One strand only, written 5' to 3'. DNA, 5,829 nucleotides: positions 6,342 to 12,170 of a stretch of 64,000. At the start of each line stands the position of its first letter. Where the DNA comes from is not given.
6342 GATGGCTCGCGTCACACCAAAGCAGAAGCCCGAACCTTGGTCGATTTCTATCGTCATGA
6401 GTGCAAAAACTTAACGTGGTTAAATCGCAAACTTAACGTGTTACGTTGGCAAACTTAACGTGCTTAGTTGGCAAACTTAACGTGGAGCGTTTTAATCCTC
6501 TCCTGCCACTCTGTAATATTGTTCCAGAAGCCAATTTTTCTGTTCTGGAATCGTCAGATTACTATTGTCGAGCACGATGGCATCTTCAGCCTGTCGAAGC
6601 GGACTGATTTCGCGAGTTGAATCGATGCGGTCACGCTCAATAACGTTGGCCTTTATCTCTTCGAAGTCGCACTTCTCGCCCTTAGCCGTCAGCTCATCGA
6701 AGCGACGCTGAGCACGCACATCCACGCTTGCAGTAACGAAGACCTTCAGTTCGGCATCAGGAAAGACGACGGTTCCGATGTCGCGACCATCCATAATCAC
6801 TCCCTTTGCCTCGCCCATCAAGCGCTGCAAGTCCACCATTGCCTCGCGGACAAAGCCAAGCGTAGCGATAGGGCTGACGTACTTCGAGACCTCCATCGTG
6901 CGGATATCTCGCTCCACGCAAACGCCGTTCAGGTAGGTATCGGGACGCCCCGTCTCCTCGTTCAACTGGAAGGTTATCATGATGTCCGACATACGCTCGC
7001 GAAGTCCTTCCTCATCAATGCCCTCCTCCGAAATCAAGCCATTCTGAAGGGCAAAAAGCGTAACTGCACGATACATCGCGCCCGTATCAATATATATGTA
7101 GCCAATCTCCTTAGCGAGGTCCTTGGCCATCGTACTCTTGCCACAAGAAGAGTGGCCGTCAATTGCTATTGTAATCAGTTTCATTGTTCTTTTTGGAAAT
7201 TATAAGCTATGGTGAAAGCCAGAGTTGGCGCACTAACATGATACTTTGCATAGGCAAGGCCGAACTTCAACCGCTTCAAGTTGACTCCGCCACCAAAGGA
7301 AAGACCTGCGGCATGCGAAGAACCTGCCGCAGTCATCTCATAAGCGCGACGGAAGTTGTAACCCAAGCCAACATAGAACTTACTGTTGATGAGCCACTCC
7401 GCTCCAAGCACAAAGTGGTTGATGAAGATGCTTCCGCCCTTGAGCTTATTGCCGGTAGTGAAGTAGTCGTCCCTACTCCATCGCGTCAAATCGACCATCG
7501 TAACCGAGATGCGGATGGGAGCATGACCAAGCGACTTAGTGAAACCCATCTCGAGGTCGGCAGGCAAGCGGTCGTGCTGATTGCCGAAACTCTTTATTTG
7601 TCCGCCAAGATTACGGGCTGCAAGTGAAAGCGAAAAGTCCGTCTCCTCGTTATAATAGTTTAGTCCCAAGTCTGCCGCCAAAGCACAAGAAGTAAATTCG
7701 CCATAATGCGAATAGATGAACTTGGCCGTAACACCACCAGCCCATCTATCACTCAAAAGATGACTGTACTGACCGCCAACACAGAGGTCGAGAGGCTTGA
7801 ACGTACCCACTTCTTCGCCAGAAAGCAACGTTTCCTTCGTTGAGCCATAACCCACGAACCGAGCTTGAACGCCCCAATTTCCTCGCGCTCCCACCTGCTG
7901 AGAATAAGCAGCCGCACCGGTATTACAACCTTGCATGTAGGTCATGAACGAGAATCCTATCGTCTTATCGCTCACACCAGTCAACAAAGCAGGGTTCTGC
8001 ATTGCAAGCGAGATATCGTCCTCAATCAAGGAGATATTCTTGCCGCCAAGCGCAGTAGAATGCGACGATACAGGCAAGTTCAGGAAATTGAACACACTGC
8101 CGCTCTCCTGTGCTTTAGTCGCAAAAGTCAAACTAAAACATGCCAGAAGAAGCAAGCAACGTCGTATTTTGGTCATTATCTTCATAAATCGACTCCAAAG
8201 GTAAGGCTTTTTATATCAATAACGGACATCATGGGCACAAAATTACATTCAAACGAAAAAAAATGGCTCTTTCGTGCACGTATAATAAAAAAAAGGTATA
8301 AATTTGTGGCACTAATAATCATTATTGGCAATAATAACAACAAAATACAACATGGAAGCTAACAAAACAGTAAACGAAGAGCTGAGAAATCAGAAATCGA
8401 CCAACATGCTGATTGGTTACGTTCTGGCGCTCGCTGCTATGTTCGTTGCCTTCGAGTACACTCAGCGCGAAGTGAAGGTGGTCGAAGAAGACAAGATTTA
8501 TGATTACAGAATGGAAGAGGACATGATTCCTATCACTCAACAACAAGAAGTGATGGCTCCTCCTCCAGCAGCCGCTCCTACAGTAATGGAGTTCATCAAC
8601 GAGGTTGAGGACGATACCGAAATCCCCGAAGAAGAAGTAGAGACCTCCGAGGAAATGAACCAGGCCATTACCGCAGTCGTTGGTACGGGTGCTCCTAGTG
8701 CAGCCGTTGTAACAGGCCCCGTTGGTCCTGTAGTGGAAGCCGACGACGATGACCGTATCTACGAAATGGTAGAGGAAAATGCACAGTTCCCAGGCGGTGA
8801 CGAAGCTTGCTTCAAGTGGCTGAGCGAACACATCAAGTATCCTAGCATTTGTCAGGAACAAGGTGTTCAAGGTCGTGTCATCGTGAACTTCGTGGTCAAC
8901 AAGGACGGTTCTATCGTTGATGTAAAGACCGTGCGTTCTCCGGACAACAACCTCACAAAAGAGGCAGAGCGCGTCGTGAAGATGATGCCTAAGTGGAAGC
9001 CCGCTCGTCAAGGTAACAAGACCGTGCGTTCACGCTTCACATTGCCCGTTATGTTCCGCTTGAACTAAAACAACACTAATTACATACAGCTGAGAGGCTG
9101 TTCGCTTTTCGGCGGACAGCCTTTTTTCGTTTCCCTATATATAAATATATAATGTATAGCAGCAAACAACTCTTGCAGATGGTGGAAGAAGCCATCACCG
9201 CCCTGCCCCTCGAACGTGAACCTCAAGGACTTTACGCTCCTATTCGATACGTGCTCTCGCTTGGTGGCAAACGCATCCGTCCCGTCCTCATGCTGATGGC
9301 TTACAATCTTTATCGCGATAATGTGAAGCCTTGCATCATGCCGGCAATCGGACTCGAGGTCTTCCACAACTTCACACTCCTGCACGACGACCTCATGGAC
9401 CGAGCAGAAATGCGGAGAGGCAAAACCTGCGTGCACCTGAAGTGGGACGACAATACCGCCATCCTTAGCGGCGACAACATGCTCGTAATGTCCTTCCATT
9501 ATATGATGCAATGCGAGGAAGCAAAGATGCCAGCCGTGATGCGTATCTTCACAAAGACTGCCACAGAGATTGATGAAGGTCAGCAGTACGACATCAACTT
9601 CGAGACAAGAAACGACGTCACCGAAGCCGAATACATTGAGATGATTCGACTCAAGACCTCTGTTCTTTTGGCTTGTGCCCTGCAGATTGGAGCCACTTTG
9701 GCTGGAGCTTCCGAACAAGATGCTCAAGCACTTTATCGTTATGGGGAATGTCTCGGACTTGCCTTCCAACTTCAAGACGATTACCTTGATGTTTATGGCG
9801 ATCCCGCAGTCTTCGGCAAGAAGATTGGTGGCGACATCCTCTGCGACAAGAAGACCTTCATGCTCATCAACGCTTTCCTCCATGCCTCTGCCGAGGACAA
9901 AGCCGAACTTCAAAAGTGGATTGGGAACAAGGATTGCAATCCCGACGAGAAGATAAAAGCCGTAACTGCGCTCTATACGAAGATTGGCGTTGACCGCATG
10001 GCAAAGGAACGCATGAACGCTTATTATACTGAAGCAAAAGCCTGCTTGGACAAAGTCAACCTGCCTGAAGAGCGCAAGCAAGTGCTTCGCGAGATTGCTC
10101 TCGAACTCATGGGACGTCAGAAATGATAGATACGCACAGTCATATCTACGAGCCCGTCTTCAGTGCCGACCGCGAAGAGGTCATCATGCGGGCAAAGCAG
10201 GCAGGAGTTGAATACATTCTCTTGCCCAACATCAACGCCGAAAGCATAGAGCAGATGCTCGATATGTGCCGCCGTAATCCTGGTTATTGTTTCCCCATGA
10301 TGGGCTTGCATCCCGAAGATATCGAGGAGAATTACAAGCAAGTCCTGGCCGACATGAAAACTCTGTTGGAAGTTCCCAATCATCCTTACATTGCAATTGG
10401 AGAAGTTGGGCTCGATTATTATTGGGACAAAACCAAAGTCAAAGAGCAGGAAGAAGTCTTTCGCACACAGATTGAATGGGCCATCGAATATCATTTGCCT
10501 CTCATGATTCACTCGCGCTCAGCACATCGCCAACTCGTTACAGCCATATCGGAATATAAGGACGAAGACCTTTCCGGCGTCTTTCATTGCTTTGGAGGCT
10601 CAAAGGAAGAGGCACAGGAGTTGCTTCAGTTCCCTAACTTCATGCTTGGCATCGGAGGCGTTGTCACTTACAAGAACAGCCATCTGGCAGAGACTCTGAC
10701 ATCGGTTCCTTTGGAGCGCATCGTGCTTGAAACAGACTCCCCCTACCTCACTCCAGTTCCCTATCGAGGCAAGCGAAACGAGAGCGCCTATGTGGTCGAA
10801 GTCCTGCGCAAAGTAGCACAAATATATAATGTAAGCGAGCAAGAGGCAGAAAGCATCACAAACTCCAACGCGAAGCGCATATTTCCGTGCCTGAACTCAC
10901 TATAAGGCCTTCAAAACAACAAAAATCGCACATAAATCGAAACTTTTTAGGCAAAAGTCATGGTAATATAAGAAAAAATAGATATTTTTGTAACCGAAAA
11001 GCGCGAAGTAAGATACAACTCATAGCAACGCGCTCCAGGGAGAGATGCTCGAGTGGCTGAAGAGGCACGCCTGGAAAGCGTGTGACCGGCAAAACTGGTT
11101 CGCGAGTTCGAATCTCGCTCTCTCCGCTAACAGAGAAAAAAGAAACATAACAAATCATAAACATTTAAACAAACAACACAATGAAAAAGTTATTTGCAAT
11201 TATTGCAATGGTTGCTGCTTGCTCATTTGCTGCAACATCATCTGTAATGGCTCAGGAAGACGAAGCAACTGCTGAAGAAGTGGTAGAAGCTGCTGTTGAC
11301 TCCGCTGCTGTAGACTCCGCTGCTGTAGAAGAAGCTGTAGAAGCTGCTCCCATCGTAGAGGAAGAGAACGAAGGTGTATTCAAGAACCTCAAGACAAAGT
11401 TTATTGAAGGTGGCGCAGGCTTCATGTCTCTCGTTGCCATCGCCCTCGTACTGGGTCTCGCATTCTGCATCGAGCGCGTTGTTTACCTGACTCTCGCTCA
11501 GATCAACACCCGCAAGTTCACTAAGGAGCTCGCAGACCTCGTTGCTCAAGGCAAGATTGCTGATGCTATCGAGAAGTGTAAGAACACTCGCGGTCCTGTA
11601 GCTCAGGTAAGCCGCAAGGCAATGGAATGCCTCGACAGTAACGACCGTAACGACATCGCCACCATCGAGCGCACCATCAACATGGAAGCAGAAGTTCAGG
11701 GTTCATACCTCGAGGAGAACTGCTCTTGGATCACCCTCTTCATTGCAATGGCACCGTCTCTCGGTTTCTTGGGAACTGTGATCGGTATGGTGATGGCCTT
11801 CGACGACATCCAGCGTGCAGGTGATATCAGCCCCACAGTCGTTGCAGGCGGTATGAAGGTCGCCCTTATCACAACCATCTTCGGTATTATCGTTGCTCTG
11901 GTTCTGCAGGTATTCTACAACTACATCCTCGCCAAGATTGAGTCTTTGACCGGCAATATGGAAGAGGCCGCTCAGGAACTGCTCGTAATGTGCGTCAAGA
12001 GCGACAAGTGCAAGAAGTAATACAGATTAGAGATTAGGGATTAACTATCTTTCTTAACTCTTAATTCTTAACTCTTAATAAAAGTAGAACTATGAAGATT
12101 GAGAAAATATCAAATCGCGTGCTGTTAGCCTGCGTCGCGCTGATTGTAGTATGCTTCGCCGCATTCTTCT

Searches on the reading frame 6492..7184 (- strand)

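Call 8: search_protein_families(library=pfam, proteins=[window:6492-7184:-], max_evalue=0.01)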
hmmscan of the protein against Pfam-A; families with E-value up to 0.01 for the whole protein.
window:6492-7184:- (230 aa): 7 families
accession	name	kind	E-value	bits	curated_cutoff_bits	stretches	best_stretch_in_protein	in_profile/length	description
PF02224.24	Cytidylate_kin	-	4.3e-66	223.1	26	1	6-221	1-207/211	Cytidylate kinase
PF13189.12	Cytidylate_kin2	-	4.4e-09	37.2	28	1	6-161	2-128/176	Cytidylate kinase-like family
PF13238.12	AAA_18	-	7.5e-07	30.1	29.4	1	6-172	1-119/128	AAA domain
PF13207.12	AAA_17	-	0.00042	21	27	1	12-89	4-80/136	AAA domain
PF00406.28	ADK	-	0.0019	18.7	26.8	0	10-61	3-54/151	Adenylate kinase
PF13671.12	AAA_33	-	0.0021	18.8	27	0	9-41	5-37/143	AAA domain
PF00485.24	PRK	-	0.0051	17.1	22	0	6-29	2-25/196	Phosphoribulokinase / Uridine kinase family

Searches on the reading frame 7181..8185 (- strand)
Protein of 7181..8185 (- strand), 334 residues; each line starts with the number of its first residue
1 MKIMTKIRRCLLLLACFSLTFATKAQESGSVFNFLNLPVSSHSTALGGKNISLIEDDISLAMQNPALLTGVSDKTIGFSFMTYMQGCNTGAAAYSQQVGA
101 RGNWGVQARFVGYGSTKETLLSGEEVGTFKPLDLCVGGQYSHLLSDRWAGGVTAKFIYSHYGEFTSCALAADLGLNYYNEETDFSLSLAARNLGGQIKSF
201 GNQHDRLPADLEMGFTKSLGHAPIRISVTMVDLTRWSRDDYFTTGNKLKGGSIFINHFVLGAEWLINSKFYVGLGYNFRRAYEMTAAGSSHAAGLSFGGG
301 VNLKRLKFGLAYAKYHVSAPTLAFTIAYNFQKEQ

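Call 8: search_protein_families(library=pfam, proteins=[window:7181-8185:-], max_evalue=0.01)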
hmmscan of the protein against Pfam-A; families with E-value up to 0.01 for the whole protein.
window:7181-8185:- (334 aa): 1 family
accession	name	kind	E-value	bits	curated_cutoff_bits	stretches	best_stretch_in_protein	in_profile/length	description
PF03349.22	Toluene_X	-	1.4e-06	27.5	29.7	1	32-189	13-147/421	Outer membrane protein transport protein (OMPP1/FadL/TodX)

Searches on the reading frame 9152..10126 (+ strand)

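Call 8: search_protein_families(library=pfam, proteins=[window:9152-10126:+], max_evalue=0.01)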
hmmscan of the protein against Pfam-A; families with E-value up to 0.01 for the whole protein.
window:9152-10126:+ (324 aa): 1 family
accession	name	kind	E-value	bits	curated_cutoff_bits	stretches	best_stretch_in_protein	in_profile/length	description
PF00348.22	polyprenyl_synt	-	7.3e-75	251.9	27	1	26-271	3-248/251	Polyprenyl synthetase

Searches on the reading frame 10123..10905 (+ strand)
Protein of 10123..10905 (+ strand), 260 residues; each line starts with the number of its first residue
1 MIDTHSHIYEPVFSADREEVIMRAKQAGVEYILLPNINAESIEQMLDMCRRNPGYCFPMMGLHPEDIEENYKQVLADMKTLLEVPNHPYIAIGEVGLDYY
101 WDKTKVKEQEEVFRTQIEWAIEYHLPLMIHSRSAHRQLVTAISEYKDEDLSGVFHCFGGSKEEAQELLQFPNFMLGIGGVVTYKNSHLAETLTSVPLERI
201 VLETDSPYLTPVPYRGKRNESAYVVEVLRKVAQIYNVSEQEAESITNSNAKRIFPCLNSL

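Call 8: search_protein_families(library=pfam, proteins=[window:10123-10905:+], max_evalue=0.01)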
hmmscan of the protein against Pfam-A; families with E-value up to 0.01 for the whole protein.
window:10123-10905:+ (260 aa): 2 families
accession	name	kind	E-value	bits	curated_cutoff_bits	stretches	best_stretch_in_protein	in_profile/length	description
PF01026.27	TatD_DNase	-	1.4e-78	264.3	27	1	2-254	1-252/253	TatD related DNase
PF04909.20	Amidohydro_2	-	0.00028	21.2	26.4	1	107-255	127-288/289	Amidohydrolase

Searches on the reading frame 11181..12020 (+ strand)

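Call 8: search_protein_families(library=pfam, proteins=[window:11181-12020:+], max_evalue=0.01)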
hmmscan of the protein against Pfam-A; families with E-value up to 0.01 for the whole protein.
window:11181-12020:+ (279 aa): 1 family
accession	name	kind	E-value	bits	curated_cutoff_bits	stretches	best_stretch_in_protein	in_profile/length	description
PF01618.21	MotA_ExbB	-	2e-27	95.9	22.9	1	138-261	4-126/127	MotA/TolQ/ExbB proton channel family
